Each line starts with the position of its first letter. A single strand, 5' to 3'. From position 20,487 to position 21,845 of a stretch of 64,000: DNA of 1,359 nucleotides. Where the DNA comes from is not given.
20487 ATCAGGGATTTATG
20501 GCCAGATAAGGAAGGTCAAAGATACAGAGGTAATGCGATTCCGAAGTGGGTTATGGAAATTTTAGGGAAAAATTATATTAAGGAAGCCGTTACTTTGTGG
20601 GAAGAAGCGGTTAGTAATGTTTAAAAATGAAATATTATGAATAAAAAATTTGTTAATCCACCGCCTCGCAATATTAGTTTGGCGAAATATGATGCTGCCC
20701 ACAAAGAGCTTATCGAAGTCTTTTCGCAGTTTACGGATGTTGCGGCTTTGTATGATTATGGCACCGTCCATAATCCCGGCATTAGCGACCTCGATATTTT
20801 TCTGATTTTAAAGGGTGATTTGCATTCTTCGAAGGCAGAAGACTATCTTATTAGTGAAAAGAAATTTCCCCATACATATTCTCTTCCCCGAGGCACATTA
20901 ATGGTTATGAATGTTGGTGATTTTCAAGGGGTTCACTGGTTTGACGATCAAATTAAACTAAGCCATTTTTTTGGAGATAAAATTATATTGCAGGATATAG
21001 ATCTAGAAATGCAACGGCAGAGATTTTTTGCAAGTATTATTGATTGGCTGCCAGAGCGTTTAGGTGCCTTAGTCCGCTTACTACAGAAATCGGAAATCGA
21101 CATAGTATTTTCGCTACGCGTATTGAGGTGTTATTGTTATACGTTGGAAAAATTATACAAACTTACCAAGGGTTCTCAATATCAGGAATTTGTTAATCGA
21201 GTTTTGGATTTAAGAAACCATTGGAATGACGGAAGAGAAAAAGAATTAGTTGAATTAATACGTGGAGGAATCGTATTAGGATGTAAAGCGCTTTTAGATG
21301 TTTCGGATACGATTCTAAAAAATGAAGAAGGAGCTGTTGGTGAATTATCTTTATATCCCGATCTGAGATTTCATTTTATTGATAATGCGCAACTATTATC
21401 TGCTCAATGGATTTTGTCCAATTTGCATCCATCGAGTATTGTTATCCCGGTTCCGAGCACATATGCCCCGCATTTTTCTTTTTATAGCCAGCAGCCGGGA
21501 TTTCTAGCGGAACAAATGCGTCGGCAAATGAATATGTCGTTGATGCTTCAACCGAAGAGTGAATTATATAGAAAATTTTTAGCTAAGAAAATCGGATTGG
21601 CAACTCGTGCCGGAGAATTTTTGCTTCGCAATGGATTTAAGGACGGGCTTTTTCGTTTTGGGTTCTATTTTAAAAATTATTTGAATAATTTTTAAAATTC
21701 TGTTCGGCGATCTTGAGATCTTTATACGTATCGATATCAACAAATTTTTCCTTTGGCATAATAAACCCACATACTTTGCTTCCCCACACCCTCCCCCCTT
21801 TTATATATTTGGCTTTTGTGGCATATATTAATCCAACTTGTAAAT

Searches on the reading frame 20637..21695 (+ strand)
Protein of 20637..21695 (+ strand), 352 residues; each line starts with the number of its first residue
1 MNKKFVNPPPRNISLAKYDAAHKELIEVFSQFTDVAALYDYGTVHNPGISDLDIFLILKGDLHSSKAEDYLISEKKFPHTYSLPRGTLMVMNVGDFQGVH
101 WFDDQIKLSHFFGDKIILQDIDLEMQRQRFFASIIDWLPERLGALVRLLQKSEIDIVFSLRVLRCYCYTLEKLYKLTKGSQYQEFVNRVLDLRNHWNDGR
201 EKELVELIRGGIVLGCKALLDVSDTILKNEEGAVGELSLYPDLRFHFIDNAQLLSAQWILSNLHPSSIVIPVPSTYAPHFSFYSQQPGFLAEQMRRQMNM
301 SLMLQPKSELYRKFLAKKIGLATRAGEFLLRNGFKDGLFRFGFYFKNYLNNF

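Call 3: search_protein_families(library=pfam, proteins=[window:20637-21695:+], max_evalue=10)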
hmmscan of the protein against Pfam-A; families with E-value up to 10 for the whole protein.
window:20637-21695:+ (352 aa): 1 family
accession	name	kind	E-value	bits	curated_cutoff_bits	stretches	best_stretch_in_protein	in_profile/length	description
PF18765.7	Polbeta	-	0.073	13.7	26.9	1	23-65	1-46/93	Polymerase beta, Nucleotidyltransferase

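Call 4: search_protein_families(library=ncbifam, proteins=[window:20637-21695:+], max_evalue=10)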
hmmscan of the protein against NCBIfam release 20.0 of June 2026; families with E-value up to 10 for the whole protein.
window:20637-21695:+ (352 aa): 0 families

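Call 10: find_homologous_proteins(query=window:20637-21695:+, max_evalue=0.001)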
Query window:20637-21695:+ (352 aa): 6 proteins with E <= 0.001 among 2017 candidates.
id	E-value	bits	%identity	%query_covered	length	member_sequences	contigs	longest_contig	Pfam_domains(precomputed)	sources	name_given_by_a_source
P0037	3.9e-237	804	100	100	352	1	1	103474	-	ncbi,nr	ncbi:MAG: hypothetical protein HZB99_03255 [Candidatus Harrisonbacteria bacterium]|nr:hypothetical p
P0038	4.0e-104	367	50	99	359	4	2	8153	-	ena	-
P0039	4.9e-101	356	48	100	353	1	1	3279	-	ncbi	-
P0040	8.0e-99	349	47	99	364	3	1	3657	-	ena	-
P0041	2.7e-98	347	48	99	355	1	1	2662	-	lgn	-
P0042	1.1e-15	76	27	74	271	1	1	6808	-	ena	-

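Call 15: search_solved_structures(query=A2, max_evalue=10, show_alignments=3)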
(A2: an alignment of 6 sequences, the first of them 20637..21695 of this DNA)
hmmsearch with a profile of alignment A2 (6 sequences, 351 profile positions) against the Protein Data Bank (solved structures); distinct sequences matched with E-value up to 10: 3.
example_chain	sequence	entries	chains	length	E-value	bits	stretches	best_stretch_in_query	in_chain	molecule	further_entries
1nf4_A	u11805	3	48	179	1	11.3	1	196-251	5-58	bacterioferritin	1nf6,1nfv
6e6i_A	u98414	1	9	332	1.7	10.5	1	96-146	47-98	2,2',3-trihydroxy-3'-methoxy-5,5'-dicarboxybiphenyl meta-cleavage compound hydrolase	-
5vn5_A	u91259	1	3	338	1.8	10.5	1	96-146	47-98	2,2',3-trihydroxy-3'-methoxy-5,5'-dicarboxybiphenyl meta-cleavage compound hydrolase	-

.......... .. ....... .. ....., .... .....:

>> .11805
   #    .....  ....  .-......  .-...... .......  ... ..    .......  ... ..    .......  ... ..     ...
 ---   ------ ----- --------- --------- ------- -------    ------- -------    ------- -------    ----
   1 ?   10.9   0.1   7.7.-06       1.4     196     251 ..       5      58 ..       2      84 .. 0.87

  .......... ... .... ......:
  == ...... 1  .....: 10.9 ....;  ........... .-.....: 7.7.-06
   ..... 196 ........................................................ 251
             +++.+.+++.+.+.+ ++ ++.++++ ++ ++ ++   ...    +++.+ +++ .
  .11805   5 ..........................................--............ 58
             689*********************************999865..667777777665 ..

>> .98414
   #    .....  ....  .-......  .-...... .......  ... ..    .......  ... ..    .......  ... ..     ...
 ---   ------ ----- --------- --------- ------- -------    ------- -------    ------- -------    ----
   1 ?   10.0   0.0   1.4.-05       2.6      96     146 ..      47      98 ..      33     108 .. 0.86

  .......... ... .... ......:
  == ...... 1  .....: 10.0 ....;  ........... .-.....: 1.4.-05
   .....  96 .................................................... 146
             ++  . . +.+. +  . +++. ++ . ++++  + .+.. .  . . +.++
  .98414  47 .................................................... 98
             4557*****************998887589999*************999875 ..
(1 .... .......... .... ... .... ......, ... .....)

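Call 18: find_encoding_contigs(protein=P0040, flank=10000, max_places=4)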
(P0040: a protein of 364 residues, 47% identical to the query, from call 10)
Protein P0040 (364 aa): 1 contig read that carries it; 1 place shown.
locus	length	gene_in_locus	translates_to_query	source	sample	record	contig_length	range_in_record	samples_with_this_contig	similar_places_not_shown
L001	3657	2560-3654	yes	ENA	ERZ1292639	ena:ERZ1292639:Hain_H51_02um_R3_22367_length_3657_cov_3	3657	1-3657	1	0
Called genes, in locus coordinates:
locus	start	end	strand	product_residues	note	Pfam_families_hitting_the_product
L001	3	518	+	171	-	?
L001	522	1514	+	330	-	PF01408:GFO_IDH_MocA, PF22725:GFO_IDH_MocA_C3, PF02894:GFO_IDH_MocA_C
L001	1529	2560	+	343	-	-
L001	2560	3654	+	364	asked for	-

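Call 19: find_encoding_contigs(protein=P0038, flank=10000, max_places=4)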
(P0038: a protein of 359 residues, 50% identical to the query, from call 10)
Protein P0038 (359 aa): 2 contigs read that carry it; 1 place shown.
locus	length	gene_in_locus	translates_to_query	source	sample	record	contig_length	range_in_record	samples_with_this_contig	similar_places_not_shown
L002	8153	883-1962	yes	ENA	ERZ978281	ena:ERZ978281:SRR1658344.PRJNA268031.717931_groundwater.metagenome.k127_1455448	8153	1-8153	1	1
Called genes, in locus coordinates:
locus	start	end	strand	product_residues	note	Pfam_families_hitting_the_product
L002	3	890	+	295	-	?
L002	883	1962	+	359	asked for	-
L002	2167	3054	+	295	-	PF01370:Epimerase (faint), PF04321:RmlD_sub_bind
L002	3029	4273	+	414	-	PF08421:Methyltransf_13, PF13489:Methyltransf_23, PF13847:Methyltransf_31 (weak), PF08241:Methyltransf_11 (weak), PF08242:Methyltransf_12, PF13649:Methyltransf_25 (faint), PF08484:Methyltransf_14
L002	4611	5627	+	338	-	PF00106:adh_short, PF01073:3Beta_HSD, PF01370:Epimerase, PF02719:Polysacc_synt_2, PF04321:RmlD_sub_bind, PF08659:KR, PF13460:NAD_binding_10, PF16363:GDP_Man_Dehyd, +1 more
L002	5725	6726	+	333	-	PF00535:Glycos_transf_2 (weak)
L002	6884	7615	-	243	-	PF02348:CTP_transf_3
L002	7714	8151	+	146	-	?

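Call 28: search_protein_representatives(alignment_id=A2)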
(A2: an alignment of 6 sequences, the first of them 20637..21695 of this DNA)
Query: 6 sequences, 351 profile positions. Proteins with E-value up to 0.001 (for the whole library): 980; up to 1e-10: 390; up to 1e-30: 107. The best 150 are listed.
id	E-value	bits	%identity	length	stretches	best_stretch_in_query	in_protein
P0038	8.2e-169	577.4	-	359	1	1-351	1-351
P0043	7.3e-100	350.6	-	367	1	5-345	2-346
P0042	1.5e-98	346.3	-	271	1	81-343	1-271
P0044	2.7e-96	338.9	-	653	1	2-351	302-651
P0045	4.6e-95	334.8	-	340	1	5-343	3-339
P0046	4.6e-93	328.2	-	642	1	2-344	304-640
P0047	2.1e-90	319.5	-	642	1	5-345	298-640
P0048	3.3e-87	309.0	-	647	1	5-343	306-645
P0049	2.5e-81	289.6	-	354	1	5-342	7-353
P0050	1.2e-74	267.6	-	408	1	3-343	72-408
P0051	1.5e-68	247.6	-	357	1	1-344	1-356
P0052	5.9e-64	232.5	-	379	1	4-349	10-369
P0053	3.0e-62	226.9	-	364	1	5-344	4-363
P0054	5.3e-62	226.1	-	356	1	3-343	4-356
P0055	1.2e-60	221.6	-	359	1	4-343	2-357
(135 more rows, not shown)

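Call 37: search_protein_families(library=pfam, alignment_id=A3, max_evalue=0.1)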
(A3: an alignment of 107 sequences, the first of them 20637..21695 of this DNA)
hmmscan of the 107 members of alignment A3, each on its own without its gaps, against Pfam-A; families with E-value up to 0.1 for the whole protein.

A. member 1, window:20637-21695:+ (352 aa): 1 family
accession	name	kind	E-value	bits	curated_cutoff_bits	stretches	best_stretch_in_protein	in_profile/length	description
PF18765.7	Polbeta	-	0.073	13.7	26.9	0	23-65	1-46/93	Polymerase beta, Nucleotidyltransferase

B. families by the number of members that match (of 107 scanned): 29 families (the first 25 are shown)
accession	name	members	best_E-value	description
PF18765.7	Polbeta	23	0.00041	Polymerase beta, Nucleotidyltransferase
PF01909.29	NTP_transf_2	4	0.024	Nucleotidyltransferase domain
PF23307.1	SAM_KIDINS220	2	0.0079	Kinase D-interacting substrate of 220 kDa-like, SAM domain-like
PF16148.10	DUF4856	1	0.00027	Domain of unknown function (DUF4856)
PF02543.21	Carbam_trans_N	1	0.0051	Carbamoyltransferase N-terminus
PF02251.23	PA28_N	1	0.0068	Proteasome activator PA28, N-terminal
PF05868.16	Rotavirus_VP7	1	0.0071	Rotavirus major outer capsid protein VP7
PF05952.17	ComX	1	0.0098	Bacillus competence pheromone ComX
PF09266.15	VirDNA-topo-I_N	1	0.013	Viral DNA topoisomerase I, N-terminal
PF08022.18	FAD_binding_8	1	0.016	FAD-binding domain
PF16161.11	DUF4867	1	0.016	Domain of unknown function (DUF4867)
PF15414.12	DUF4621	1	0.018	Protein of unknown function (DUF4621)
PF18096.6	Thump_like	1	0.022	THUMP domain-like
PF20321.3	DUF6616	1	0.022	Family of unknown function (DUF6616)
PF21273.3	SNX17-27-31_F1_FERM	1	0.026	Sortin nexin 17/27/31, FERM domain, F1 lobe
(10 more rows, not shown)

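Call 40: predict_structure(alignment_id=A3)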
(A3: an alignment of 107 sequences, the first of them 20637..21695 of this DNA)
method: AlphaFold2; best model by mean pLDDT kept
length: 352 residues; sequences in the alignment: 107
mean_pLDDT: 97.1   pTM: 0.93
mean pLDDT of the five models: 97.1, 96.8, 96.6, 96.6, 96.3
residues with pLDDT >= 90: 345; 70-90: 6; 50-70: 1; < 50: 0
segments of 3 or more residues with pLDDT < 50: none
pLDDT, mean of each block of 10 residues (from residue 1): 91 94 98 98 96 98 98 97 95 98 96 98 97 98 98 97 98 97 98 96 98 98 98 97 97 96 96 98 98 98 96 99 99 98 97 90
secondary structure, 60 per line:
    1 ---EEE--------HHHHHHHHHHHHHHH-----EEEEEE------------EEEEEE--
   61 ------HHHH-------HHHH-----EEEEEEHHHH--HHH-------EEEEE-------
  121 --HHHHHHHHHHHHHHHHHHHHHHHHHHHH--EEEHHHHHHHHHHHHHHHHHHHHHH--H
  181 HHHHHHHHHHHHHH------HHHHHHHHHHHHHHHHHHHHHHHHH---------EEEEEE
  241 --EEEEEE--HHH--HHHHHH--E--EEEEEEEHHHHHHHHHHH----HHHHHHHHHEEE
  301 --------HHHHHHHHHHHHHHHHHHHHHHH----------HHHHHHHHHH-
elements in order: E4-6 H15-29 E35-40 E53-58 H67-70 H78-81 E87-92 H93-96 E109-113 H123-150 E153-155 H156-177 H180-194 H201-225 E235-240 E243-248 H256-261 E267-273 H274-284 H289-297 E298-300 H309-331 H342-351

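Call 52: find_homologous_proteins(query=A3, max_evalue=1e-10)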
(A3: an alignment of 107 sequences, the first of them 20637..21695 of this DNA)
Query A3 (107 sequences) (352 aa, profile of the alignment): 23 proteins with E <= 1e-10 among 6014 candidates.
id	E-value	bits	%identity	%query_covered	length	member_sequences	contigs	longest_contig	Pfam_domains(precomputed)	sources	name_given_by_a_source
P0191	6.1e-94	333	41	98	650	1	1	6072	-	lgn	-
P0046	4.1e-93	330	41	98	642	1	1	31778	PF18765.8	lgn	-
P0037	8.5e-93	329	100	100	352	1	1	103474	-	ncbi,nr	ncbi:MAG: hypothetical protein HZB99_03255 [Candidatus Harrisonbacteria bacterium]|nr:hypothetical p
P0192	1.2e-91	325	40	98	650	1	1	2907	PF18765.8,PF01909.30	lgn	-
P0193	2.8e-91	324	39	96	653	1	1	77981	-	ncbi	-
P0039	3.2e-90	321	48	100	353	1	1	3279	-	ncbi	-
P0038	1.9e-88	315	50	99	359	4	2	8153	-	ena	-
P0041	1.9e-86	308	48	99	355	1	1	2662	-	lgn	-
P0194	2.1e-86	308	37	98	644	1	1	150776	PF18765.8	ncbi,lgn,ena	-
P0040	2.1e-82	295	47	99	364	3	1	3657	-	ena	-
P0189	1.3e-72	263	22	93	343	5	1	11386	-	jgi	-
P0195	4.2e-65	238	22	93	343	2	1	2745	-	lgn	-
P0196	1.3e-64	236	22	94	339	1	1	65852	-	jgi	jgi:hypothetical protein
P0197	2.2e-64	236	18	91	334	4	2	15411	-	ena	-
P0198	2.4e-64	236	23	94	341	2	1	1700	-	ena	-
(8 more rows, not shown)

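Call 53: find_encoding_contigs(protein=P0194, flank=10000, max_places=1)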
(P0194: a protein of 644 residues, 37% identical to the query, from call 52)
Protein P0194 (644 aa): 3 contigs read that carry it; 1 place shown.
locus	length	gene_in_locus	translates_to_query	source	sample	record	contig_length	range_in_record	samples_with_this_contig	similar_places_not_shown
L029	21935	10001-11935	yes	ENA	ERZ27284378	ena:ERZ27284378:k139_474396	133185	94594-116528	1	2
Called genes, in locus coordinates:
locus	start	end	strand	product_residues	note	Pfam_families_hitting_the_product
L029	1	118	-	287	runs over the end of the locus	PF13489:Methyltransf_23, PF01209:Ubie_methyltran (weak), PF08241:Methyltransf_11, PF13649:Methyltransf_25, PF13847:Methyltransf_31 (weak)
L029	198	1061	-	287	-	-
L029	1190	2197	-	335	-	PF00288:GHMP_kinases_N, PF08544:GHMP_kinases_C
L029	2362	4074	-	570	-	PF02310:B12-binding, PF04055:Radical_SAM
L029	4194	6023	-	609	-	-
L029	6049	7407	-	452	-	PF04464:Glyphos_transf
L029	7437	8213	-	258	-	PF00106:adh_short, PF01370:Epimerase (weak), PF13561:adh_short_C2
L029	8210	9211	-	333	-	PF01408:GFO_IDH_MocA, PF02894:GFO_IDH_MocA_C, PF22725:GFO_IDH_MocA_C3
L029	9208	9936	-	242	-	PF02348:CTP_transf_3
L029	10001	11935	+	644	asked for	PF18765:Polbeta (faint)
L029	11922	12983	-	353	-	PF03102:NeuB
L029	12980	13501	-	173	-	PF08282:Hydrolase_3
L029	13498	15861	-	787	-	PF09586:YfhO (weak)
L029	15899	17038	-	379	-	PF00155:Aminotran_1_2 (weak), PF01041:DegT_DnrJ_EryC1, PF01053:Cys_Met_Meta_PP (weak), PF01212:Beta_elim_lyase, PF00266:Aminotran_5 (weak)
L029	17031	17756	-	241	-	PF00535:Glycos_transf_2, PF10111:Glyco_tranf_2_2 (weak), PF13641:Glyco_tranf_2_3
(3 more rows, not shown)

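Call 54: find_encoding_contigs(protein=P0193, flank=10000, max_places=1)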
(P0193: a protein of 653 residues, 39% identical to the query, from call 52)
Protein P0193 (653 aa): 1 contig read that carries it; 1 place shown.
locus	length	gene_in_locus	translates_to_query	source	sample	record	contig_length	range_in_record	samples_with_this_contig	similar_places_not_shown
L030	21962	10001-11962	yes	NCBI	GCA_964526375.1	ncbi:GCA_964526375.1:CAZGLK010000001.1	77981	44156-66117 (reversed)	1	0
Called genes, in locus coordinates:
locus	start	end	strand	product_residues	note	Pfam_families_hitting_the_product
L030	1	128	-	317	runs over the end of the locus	PF04321:RmlD_sub_bind, PF05368:NmrA, PF01073:3Beta_HSD, PF01370:Epimerase, PF02719:Polysacc_synt_2, PF16363:GDP_Man_Dehyd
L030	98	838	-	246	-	PF13641:Glyco_tranf_2_3 (weak), PF00535:Glycos_transf_2, PF10111:Glyco_tranf_2_2 (weak)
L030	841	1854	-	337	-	-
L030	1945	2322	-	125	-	-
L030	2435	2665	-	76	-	-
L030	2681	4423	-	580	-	PF00501:AMP-binding, PF13193:AMP-binding_C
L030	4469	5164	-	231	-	PF00106:adh_short, PF01370:Epimerase (faint), PF13561:adh_short_C2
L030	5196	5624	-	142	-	PF01575:MaoC_dehydratas, PF13452:FAS1_DH_region (weak)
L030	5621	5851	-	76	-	PF00550:PP-binding (weak)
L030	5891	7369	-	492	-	PF04464:Glyphos_transf (faint)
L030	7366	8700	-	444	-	-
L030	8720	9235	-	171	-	PF00702:Hydrolase (faint), PF08282:Hydrolase_3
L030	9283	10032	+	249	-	PF02348:CTP_transf_3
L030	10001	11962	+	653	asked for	-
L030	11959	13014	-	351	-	PF01408:GFO_IDH_MocA, PF22725:GFO_IDH_MocA_C3, PF02894:GFO_IDH_MocA_C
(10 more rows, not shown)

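Call 64: fold_search(model_id=the predicted structure, library=pdb)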
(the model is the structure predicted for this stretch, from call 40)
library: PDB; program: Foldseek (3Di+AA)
matches with E <= 10: 343; with E <= 0.001: 0
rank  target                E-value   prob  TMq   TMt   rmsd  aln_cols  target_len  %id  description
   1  5lpa_A                1.4e-03  0.99  0.29  0.35  11.9       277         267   11  AadA E87Q in complex with ATP, calcium and dihydrostreptomycin (released 2018-01-17)
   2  7uy4_B                1.9e-03  0.99  0.30  0.38  10.2       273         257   12  Aminoglycoside-modifying enzyme ANT-3,9 in complex with spectinomycin and AMP-PNP (released 2023-05-10)
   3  7uy4_A                2.1e-03  1.00  0.36  0.46   7.2       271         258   10  Aminoglycoside-modifying enzyme ANT-3,9 in complex with spectinomycin and AMP-PNP (released 2023-05-10)
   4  5luh_B                3.4e-03  0.97  0.25  0.31  12.6       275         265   10  AadA E87Q in complex with ATP, calcium and streptomycin (released 2018-01-17)
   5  6fzb_B                4.2e-03  0.97  0.26  0.33  10.4       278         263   12  AadA in complex with ATP, magnesium and streptomycin (released 2018-06-13)
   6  5luh_A                5.1e-03  0.98  0.27  0.35  12.2       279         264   10  AadA E87Q in complex with ATP, calcium and streptomycin (released 2018-01-17)
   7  6m6u_F                1.6e-01  0.77  0.18  0.41   5.1       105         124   11  Crystal structure the toxin-antitoxin MntA-HpeT mutant-D39ED41E (released 2020-09-30)
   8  8zds_B                3.2e-01  0.30  0.16  0.17  13.2       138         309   13  Structure of the Salmonella flagellar MS-ring with C11 symmetry applied (released 2025-01-01)
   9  2lk4_MODEL_1_A        4.8e-01  0.51  0.20  0.43   8.9       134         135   15  Structural and mechanistic insights into the interaction between PAT Pyk2 and Paxillin LD motif (released 2012-10-10)
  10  6ig4_A                4.8e-01  0.04  0.11  0.14  18.1       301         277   13  Structure of mitochondrial CDP-DAG synthase Tam41, delta 74 (released 2019-07-10)
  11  8dz8_B                7.0e-01  0.82  0.20  0.61   4.0        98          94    7  Neoleukin 4, a de novo designed IL-4 mimetic (released 2023-03-29)
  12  3hj1_B                8.2e-01  0.07  0.17  0.16  14.8       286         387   12  Minor Editosome-Associated TUTase 1 with bound UTP (released 2010-05-12)
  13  6vda                  8.6e-01  0.33  0.16  0.46   6.1        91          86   14  Metal-bound C-terminal domain of CzcD transporter from Thermotoga maritima (released 2020-06-24)
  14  6gp6_B                8.6e-01  0.21  0.15  0.37   6.9       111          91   10  MamM CTD - Copper form (released 2019-06-19)
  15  6h87                  1.0e+00  0.23  0.15  0.36   5.4        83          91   11  MamM CTD D249N - Zinc form (released 2019-08-14)
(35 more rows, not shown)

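Call 65: search_protein_families(library=padloc, proteins=[window:20637-21695:+], max_evalue=1)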
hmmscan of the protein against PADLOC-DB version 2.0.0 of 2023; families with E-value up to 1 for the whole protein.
window:20637-21695:+ (352 aa): 0 families
